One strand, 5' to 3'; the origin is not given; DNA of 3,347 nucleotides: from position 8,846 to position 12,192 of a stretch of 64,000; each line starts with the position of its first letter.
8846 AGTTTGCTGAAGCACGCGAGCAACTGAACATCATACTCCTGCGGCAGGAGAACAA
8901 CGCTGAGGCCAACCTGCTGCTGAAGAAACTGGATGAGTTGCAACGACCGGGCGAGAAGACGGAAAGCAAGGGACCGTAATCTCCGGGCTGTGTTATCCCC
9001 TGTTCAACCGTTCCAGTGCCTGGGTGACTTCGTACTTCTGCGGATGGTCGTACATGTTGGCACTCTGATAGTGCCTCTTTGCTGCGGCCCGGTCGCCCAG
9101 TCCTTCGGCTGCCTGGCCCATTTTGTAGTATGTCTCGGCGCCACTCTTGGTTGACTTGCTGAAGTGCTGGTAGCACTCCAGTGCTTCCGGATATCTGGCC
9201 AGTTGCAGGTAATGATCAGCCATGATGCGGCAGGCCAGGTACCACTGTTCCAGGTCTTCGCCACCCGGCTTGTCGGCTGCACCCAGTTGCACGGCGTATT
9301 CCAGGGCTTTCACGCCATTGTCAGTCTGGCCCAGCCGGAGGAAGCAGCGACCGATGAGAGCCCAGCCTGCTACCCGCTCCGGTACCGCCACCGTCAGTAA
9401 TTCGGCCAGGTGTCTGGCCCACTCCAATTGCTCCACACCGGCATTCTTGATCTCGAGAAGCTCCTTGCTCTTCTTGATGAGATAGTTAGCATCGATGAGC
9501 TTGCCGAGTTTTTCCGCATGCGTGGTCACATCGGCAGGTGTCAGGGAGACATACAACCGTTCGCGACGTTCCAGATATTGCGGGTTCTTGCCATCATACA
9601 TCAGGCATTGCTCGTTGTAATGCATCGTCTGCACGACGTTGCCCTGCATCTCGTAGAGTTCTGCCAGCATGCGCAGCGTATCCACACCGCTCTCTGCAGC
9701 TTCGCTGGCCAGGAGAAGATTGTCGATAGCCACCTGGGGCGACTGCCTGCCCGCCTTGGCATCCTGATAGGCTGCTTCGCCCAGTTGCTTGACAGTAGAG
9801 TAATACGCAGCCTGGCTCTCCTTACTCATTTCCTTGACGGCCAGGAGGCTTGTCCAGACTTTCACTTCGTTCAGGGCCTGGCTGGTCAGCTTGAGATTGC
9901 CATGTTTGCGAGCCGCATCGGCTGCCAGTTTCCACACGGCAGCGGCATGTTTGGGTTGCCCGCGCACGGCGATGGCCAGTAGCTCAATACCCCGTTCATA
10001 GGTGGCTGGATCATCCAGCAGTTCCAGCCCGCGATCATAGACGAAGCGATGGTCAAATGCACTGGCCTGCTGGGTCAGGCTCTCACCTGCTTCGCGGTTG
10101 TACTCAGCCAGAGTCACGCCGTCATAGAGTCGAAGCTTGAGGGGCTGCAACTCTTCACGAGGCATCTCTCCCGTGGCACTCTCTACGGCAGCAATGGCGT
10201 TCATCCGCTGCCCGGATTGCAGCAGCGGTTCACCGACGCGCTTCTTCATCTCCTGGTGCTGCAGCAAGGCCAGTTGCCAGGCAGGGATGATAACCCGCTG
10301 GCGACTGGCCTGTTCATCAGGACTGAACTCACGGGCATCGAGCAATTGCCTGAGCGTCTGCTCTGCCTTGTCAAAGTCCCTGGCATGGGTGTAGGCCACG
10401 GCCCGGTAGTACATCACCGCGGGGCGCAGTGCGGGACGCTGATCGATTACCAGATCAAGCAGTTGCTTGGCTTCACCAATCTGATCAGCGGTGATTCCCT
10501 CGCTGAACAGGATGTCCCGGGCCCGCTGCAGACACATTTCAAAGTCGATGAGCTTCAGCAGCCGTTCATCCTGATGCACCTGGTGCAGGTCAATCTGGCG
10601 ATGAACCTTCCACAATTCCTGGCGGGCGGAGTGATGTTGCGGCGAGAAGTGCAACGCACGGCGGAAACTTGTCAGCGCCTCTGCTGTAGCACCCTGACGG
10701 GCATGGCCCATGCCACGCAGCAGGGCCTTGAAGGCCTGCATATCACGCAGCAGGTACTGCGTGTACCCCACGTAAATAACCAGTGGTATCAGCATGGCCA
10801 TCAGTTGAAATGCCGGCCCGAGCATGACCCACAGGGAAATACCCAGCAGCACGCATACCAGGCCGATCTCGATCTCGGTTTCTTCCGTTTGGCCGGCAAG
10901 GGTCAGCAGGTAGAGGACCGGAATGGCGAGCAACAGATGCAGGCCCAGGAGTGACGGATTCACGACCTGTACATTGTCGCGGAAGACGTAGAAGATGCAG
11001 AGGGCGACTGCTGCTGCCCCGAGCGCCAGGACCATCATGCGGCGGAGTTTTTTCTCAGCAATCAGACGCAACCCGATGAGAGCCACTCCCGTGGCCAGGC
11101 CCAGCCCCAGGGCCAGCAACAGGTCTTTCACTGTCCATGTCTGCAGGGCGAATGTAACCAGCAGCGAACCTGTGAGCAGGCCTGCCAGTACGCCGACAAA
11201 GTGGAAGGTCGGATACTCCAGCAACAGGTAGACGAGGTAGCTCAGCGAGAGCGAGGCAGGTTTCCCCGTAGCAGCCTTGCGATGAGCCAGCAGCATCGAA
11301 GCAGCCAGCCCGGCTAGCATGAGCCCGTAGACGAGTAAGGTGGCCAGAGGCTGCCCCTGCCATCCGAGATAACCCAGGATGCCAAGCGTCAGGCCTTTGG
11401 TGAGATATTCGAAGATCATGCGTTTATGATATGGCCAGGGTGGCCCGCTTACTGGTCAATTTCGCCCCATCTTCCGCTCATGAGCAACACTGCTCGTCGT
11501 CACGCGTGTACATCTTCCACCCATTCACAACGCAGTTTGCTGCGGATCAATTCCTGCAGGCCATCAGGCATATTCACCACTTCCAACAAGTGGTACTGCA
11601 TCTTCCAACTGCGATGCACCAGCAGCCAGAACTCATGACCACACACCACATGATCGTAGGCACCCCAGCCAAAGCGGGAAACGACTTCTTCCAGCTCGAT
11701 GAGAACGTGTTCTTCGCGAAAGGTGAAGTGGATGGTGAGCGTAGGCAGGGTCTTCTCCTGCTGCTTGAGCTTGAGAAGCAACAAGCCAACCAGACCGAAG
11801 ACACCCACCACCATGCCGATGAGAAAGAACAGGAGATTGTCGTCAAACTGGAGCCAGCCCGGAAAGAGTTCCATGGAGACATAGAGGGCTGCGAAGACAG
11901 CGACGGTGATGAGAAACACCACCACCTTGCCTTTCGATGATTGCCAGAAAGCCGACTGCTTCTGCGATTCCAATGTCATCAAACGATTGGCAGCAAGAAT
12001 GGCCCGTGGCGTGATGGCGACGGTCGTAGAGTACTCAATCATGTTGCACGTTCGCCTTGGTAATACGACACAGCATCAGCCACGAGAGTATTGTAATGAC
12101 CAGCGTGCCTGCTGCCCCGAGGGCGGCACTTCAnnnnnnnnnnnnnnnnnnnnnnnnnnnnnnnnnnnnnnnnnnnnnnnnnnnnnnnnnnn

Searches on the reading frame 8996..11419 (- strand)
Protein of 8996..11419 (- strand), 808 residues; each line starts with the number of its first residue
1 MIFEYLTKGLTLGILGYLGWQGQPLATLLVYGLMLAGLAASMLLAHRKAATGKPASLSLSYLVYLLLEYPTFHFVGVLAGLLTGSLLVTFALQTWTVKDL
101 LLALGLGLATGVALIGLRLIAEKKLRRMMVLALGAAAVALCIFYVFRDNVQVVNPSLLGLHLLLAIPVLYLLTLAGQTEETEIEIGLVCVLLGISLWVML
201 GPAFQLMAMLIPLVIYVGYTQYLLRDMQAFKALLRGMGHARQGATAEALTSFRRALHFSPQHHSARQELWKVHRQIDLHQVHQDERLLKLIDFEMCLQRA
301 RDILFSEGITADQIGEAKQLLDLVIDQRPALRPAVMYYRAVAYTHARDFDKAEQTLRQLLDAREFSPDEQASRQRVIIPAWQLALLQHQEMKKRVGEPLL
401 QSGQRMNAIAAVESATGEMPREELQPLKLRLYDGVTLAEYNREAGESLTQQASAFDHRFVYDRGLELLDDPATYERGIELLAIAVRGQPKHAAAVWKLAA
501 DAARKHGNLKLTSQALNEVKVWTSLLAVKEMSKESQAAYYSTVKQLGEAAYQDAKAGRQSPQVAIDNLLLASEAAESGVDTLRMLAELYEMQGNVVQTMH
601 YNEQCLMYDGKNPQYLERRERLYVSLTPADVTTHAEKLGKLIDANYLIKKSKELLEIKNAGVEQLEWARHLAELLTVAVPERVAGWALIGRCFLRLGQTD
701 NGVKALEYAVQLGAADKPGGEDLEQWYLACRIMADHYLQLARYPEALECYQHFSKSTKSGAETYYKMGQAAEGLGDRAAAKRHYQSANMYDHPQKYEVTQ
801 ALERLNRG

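Call 6: search_protein_families(library=pfam, proteins=[window:8996-11419:-], max_evalue=1)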
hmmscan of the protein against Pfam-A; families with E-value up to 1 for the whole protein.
window:8996-11419:- (808 aa): 17 families
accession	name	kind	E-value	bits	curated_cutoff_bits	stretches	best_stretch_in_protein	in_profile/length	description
PF07719.23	TPR_2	-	1.2e-12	47.4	27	4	234-262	6-34/34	Tetratricopeptide repeat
PF00515.34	TPR_1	-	9.8e-11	41.4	27.8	0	335-357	3-25/34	Tetratricopeptide repeat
PF13428.12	TPR_14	-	3.3e-08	33.9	23.5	0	233-270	5-42/44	Tetratricopeptide repeat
PF13432.12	TPR_16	-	1.1e-07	32.6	32.7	1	316-367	15-65/65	Tetratricopeptide repeat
PF13181.12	TPR_8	-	2.5e-07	30.7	25.7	1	761-787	1-27/34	Tetratricopeptide repeat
PF13174.12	TPR_6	-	1.4e-06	29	26.3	2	335-361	2-28/33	Tetratricopeptide repeat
PF13176.12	TPR_7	-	3.7e-06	27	27.9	1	340-363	6-29/36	Tetratricopeptide repeat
PF23914.1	TPR_CcmH_CycH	-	8.6e-06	26.1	42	1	680-716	47-83/158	Cytochrome c-type biogenesis protein H TPR domain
PF13414.12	TPR_11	-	3.7e-05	23.8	26.8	1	735-775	2-42/42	TPR repeat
PF14559.12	TPR_19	-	0.00017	22.3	25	1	311-364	4-56/68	Tetratricopeptide repeat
PF13424.12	TPR_12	-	0.00075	20.1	30.1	1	733-787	9-71/77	Tetratricopeptide repeat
PF14853.12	Fis1_TPR_C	-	0.0016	19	25.3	1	336-361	4-29/53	Fis1 C-terminal tetratricopeptide repeat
PF25060.1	ARM_TT21_2nd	-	0.003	17.5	27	1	310-364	200-253/270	Tetratricopeptide repeat protein 21 second ARM domain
PF13431.12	TPR_17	-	0.0087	16.7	24.4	0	335-354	15-34/34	Tetratricopeptide repeat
PF13371.12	TPR_9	-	0.01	16.3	35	1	663-712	9-58/73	Tetratricopeptide repeat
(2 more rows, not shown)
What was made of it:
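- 8993..11419 (-): 808-aa protein with a multi-pass N-terminal membrane domain and TPR repeats. It is the conserved downstream neighbour and a candidate partner. TPR Pfam hits (call 6).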

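Call 49: find_related_loci(query=window:8996-11419:-, collection=genome_contigs, flank=10000)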
Query window:8996-11419:- (808 aa) in genome_contigs; peptide patterns used: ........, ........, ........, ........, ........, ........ (x = any residue, [..] = any of these).
64 stretches matched a pattern; 2 encode a relative of the query (tblastn E <= 1e-3); 2 distinct loci.
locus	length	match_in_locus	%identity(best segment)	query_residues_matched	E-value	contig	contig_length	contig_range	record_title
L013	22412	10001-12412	72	1-806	0e+0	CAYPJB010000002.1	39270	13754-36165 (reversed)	MAG TPA_asm: uncultured Bacteroidales bacterium isolate binchicken_co197_566 genome assembly, contig: NODE_1159_length_3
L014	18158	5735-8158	72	1-804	0e+0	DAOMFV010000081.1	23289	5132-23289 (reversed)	MAG TPA_asm: Gemmatales bacterium isolate AMR_MDS_4993 NODE_696_length_23289_cov_5.688689, whole genome shotgun sequence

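Call 53: search_protein_families(library=pfam, proteins=[L014:4723-5106:+, L014:5134-5682:+, L014:4042-4701:+, L014:2613-3929:+, L013:5919-7523:+, L013:7520-8287:+, L013:8291-9283:-, L013:4730-5773:+], max_evalue=0.001)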
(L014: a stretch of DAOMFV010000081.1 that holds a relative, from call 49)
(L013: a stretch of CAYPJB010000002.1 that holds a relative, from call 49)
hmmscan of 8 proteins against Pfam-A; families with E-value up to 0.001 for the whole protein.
L014:4723-5106:+ (127 aa): 1 family
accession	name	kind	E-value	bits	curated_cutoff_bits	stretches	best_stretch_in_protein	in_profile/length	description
PF01648.25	ACPS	-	3.1e-20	72.7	25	1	5-121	1-110/111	4'-phosphopantetheinyl transferase superfamily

L014:5134-5682:+ (182 aa): 1 family
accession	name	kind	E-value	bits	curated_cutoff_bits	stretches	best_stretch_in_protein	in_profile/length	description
PF14317.12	YcxB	-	2.6e-09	37.2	23.3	1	106-154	1-49/61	YcxB-like protein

L014:4042-4701:+ (219 aa): 1 family
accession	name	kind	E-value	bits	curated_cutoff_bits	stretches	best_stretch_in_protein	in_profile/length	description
PF03853.21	YjeF_N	-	3.2e-46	157.8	24.9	1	24-187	3-169/169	YjeF-related protein N-terminus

L014:2613-3929:+ (438 aa): 1 family
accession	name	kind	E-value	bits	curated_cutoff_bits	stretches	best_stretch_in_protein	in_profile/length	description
PF03692.20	CxxCxxCC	-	8.1e-09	36.5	23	1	18-111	1-72/85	Putative zinc- or iron-chelating domain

L013:5919-7523:+ (534 aa): 0 families

L013:7520-8287:+ (255 aa): 1 family
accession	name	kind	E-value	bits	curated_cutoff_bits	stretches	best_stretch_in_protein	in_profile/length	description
PF08818.16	DUF1801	-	2.4e-22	79.5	27.2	2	23-113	2-82/85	Domain of unknown function (DU1801)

L013:8291-9283:- (330 aa): 0 families

L013:4730-5773:+ (347 aa): 1 family
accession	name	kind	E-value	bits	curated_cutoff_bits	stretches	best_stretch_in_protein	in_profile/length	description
PF13481.12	AAA_25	-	1e-10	42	27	1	6-174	13-191/195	AAA domain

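Call 79: search_protein_families(library=padloc, proteins=[window:8996-11419:-], max_evalue=0.01)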
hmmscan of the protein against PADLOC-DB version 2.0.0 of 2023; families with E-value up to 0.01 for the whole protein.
window:8996-11419:- (808 aa): 0 families

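Call 95: search_protein_families(library=ncbifam, proteins=[window:8996-11419:-], max_evalue=0.01)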
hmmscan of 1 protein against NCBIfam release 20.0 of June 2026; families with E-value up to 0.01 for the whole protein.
window:8996-11419:- (808 aa): 5 families
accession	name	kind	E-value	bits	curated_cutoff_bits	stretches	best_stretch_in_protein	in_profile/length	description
NF040959.1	MamA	equivalog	6.1e-07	29.1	200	1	691-787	79-165/204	magnetosome protein MamA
TIGR02521.1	type_IV_pilW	equivalog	4.3e-05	23.2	154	0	680-783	132-225/234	type IV pilus biogenesis/stability protein PilW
NF047558.1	TPR_END_plus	domain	6.7e-05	22.8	32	0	239-264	9-34/56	TPR end-of-group domain-containing protein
NF052312.1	T9SS_PorW_SprE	equivalog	7.8e-05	21.5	250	1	690-802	148-257/716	type IX secretion system periplasmic lipoprotein PorW/SprE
NF047507.1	TPR_BatC_Lepto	exception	0.0091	15.5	175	0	235-280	102-147/214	TPR repeat-containing protein BatC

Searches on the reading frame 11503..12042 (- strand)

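Call 6: search_protein_families(library=pfam, proteins=[window:11503-12042:-], max_evalue=1)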
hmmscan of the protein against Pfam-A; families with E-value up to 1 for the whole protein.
window:11503-12042:- (180 aa): 4 families
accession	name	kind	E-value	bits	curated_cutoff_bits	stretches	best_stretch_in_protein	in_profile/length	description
PF23778.1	Phage_holin_2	-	0.032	14.9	32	1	31-96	23-89/92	Putative phage holin family 2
PF10066.14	DUF2304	-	0.04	14.6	25.5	1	38-105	32-99/106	Uncharacterized conserved protein (DUF2304)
PF20082.4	DUF6476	-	0.047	14.1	24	1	75-101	18-45/91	Family of unknown function (DUF6476)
PF07332.16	Phage_holin_3_6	-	0.49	10.9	28.4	1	41-104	47-105/116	Putative Actinobacterial Holin-X, holin superfamily III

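Call 7: search_protein_families(library=ncbifam, proteins=[window:11503-12042:-], max_evalue=1)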
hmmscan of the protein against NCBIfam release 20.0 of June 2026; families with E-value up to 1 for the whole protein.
window:11503-12042:- (180 aa): 1 family
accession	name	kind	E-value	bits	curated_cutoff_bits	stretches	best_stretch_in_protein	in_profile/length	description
NF008183.0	PRK10933.1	subfamily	0.038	12.7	535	1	112-176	460-523/551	alpha,alpha-phosphotrehalase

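Call 79: search_protein_families(library=padloc, proteins=[window:11503-12042:-], max_evalue=0.01)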
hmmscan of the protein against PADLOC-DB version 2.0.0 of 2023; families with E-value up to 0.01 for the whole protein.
window:11503-12042:- (180 aa): 0 families
